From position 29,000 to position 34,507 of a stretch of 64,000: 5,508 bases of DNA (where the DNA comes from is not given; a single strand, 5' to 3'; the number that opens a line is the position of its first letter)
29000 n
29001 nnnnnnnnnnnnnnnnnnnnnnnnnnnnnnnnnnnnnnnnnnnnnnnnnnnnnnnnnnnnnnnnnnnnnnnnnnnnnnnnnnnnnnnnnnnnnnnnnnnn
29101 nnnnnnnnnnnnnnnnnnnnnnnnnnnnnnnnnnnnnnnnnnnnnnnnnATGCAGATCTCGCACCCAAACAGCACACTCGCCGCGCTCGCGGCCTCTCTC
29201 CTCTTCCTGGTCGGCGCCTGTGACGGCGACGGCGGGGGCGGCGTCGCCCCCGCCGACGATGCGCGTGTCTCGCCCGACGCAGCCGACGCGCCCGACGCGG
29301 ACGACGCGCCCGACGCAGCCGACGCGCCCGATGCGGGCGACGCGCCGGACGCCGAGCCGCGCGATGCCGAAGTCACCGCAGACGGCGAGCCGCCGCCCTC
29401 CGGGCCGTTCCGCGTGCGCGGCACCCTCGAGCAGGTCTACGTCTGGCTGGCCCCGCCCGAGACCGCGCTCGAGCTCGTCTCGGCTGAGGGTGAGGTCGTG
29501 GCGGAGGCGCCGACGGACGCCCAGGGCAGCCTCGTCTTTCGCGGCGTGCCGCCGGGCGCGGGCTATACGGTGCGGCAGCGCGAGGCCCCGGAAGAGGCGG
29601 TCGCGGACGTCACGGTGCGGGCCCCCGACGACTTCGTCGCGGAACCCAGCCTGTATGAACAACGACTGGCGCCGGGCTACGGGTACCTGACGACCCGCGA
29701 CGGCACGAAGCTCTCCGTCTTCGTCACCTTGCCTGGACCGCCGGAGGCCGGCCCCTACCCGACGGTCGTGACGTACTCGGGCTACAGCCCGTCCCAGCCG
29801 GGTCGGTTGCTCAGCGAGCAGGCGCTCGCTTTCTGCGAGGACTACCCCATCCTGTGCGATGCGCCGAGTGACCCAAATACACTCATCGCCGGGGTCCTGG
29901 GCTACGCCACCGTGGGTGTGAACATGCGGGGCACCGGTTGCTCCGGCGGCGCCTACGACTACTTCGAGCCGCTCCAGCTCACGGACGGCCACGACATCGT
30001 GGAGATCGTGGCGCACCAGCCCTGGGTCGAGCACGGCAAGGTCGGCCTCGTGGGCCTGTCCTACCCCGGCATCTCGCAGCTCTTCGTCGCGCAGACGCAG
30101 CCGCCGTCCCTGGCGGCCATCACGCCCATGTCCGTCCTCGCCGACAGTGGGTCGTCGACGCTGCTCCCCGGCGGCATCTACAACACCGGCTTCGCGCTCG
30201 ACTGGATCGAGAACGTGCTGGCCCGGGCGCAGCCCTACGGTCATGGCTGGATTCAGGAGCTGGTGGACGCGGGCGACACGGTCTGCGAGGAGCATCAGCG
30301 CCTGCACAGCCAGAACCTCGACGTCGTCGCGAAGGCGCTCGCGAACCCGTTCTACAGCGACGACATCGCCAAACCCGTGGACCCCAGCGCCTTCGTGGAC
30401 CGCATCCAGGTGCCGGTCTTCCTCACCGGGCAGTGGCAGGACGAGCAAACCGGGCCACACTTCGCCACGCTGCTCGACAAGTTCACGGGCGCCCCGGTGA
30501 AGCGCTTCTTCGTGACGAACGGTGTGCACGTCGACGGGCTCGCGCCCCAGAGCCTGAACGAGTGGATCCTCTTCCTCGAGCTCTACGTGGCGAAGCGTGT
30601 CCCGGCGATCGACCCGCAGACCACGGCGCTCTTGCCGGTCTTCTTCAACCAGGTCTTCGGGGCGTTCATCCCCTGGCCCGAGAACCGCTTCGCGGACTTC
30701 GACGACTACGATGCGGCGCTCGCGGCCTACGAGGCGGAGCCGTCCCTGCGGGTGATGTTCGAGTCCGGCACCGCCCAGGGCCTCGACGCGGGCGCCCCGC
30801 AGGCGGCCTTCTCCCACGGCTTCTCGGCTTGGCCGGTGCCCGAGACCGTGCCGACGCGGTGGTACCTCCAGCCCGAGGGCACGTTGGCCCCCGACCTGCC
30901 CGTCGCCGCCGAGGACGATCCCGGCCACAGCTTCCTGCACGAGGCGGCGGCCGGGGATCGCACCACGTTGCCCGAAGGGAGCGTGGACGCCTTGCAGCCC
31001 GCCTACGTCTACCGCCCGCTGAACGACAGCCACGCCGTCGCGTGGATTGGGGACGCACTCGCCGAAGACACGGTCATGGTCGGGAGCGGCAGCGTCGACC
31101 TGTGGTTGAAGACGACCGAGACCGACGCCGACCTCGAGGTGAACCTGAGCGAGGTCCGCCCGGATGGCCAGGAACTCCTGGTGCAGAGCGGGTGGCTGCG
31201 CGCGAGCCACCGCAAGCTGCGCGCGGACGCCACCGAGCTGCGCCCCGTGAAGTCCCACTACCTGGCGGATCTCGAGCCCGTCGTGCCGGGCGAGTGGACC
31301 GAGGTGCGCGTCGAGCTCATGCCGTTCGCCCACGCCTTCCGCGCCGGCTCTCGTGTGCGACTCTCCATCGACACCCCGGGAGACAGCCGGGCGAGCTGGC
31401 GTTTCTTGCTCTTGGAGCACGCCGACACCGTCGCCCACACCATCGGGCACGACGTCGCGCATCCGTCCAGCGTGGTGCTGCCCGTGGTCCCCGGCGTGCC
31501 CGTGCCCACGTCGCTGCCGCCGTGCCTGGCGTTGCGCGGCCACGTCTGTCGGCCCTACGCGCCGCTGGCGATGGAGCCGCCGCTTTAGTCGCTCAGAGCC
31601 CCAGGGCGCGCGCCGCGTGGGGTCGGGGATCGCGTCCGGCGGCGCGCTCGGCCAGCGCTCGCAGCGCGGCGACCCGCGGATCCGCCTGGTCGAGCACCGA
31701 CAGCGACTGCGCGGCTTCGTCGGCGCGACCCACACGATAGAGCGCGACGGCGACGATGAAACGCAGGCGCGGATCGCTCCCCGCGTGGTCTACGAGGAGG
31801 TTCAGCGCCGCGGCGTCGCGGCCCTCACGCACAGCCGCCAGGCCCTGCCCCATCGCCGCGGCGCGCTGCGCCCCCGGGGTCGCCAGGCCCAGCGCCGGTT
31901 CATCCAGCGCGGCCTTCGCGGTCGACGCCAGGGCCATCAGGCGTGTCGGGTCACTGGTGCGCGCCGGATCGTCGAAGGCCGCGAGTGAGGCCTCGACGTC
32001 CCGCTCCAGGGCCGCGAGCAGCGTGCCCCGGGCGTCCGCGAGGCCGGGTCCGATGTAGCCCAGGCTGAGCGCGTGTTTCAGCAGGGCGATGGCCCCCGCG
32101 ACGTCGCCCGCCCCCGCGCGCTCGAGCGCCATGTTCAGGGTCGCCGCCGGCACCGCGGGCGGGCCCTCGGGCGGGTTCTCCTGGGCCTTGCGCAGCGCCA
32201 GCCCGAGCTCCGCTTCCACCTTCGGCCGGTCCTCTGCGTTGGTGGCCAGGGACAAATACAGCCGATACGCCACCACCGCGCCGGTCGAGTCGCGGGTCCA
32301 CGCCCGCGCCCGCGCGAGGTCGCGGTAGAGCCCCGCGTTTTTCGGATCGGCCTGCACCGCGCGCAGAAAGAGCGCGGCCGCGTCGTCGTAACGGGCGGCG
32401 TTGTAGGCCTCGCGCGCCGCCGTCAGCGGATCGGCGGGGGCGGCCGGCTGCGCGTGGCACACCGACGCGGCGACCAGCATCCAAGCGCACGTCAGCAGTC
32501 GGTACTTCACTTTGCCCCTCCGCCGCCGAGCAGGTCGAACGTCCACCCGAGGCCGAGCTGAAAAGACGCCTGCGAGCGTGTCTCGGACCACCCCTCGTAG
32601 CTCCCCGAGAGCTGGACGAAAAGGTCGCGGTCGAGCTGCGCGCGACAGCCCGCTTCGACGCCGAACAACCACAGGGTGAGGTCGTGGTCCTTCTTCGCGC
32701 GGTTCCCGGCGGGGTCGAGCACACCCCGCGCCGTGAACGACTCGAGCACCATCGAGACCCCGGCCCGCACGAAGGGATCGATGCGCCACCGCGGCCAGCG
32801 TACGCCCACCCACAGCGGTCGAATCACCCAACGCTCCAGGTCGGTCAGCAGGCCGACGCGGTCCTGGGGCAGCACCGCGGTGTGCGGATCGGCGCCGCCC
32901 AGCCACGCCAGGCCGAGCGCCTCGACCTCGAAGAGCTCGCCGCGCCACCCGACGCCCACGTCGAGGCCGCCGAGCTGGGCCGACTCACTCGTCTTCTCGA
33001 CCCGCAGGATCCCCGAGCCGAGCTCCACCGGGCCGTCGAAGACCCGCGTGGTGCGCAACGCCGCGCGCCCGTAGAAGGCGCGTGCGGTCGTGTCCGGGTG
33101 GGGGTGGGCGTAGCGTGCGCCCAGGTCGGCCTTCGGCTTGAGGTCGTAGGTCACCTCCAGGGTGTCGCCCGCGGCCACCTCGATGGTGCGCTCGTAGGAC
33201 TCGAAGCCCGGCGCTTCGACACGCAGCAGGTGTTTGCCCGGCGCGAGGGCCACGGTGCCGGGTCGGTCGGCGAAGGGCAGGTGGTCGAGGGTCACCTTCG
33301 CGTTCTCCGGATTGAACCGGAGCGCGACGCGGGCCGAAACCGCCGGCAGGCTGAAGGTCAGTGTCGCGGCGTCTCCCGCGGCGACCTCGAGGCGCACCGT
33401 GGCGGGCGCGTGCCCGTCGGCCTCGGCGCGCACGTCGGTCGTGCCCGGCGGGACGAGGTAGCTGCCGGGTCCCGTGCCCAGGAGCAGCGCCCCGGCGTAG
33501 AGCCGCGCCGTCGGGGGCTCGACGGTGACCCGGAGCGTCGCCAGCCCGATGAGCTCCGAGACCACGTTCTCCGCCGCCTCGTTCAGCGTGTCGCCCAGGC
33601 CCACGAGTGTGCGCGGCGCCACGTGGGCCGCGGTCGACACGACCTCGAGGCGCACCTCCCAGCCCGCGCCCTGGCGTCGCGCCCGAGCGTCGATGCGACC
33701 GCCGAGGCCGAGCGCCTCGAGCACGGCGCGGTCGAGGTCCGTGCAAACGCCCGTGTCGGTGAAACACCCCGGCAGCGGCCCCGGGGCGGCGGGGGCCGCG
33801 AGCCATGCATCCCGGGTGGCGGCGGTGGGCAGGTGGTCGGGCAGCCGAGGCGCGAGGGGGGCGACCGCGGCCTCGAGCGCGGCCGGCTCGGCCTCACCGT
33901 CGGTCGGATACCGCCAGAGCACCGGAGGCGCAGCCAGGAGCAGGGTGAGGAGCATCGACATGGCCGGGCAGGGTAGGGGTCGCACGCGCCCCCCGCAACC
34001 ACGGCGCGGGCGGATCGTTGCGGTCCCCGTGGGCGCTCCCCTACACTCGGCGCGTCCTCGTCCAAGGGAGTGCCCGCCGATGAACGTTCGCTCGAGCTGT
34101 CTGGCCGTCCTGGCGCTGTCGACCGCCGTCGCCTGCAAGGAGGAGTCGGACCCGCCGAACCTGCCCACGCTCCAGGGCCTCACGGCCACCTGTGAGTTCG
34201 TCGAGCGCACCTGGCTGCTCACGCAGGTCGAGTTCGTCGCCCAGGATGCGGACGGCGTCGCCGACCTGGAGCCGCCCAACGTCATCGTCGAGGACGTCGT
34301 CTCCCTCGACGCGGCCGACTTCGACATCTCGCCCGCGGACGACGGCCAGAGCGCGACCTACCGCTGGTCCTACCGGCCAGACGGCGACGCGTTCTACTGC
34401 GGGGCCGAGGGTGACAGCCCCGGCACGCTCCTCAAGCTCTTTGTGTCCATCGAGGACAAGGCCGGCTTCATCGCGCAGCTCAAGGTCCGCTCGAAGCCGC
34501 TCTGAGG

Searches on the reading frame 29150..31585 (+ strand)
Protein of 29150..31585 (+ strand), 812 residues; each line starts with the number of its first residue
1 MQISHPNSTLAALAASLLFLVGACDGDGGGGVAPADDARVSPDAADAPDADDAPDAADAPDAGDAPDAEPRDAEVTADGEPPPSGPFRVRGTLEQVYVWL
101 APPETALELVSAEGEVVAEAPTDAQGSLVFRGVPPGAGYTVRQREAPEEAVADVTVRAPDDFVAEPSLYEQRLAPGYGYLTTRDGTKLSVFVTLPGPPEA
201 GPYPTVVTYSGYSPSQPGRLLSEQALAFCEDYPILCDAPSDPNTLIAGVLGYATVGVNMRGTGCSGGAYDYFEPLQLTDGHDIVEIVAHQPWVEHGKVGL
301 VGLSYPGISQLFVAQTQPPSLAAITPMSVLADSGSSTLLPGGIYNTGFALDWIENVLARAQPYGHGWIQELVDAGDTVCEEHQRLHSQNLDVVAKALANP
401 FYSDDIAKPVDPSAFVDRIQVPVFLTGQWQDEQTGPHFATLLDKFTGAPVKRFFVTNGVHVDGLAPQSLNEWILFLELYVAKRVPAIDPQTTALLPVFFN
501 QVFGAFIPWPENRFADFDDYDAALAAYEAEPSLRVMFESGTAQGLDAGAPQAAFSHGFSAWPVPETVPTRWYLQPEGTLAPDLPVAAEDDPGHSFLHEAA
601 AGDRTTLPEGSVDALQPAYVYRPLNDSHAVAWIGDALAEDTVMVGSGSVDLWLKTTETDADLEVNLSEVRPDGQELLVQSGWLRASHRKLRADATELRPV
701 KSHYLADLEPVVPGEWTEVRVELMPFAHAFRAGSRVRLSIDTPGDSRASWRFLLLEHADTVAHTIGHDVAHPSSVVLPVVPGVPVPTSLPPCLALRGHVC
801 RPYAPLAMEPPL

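Call 13: search_protein_families(library=pfam, proteins=[window:29150-31585:+], max_evalue=0.001)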
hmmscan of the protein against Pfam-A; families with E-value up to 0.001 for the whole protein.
window:29150-31585:+ (812 aa): 2 families
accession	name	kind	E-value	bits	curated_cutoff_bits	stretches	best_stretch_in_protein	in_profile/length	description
PF08530.16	PepX_C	-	1.9e-32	113.4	22.5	1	528-753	4-188/217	X-Pro dipeptidyl-peptidase C-terminal non-catalytic domain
PF02129.25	Peptidase_S15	-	6.3e-31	108.5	23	1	184-461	1-261/262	X-Pro dipeptidyl-peptidase (S15 family)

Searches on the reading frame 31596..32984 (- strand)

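Call 68: search_protein_families(library=pfam, proteins=[window:31596-32984:-], max_evalue=0.001)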
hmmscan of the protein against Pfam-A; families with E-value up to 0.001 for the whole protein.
window:31596-32984:- (463 aa): 1 family
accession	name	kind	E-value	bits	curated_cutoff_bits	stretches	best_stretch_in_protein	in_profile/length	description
PF14559.12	TPR_19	-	0.00027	21.6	25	0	198-234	6-42/68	Tetratricopeptide repeat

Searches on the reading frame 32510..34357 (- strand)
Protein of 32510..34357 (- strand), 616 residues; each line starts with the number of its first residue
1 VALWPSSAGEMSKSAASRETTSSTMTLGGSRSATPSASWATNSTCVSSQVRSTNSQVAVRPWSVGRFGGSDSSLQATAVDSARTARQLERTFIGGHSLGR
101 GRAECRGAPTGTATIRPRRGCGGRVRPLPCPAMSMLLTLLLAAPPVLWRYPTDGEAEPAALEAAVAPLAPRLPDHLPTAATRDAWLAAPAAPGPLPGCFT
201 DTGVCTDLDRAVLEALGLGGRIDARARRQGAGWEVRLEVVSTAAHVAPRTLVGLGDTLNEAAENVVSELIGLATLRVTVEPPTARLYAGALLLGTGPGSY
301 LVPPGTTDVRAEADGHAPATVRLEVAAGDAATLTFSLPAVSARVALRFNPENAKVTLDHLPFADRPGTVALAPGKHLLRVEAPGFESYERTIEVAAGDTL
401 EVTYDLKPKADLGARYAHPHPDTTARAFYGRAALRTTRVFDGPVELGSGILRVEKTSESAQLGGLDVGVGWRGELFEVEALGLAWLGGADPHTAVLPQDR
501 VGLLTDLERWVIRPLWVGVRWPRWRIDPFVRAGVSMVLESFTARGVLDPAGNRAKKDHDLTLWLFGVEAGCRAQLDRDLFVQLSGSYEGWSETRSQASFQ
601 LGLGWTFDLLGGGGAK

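Call 13: search_protein_families(library=pfam, proteins=[window:32510-34357:-], max_evalue=0.001)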
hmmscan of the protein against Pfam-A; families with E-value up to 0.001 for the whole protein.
window:32510-34357:- (616 aa): 2 families
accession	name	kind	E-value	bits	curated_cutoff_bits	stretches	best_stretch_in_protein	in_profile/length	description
PF08308.17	PEGA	-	7.1e-17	61.5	20.8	1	347-409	7-70/71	PEGA domain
PF13620.12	CarboxypepD_reg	-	7e-11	42.8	32.3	1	370-406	44-81/82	Carboxypeptidase regulatory-like domain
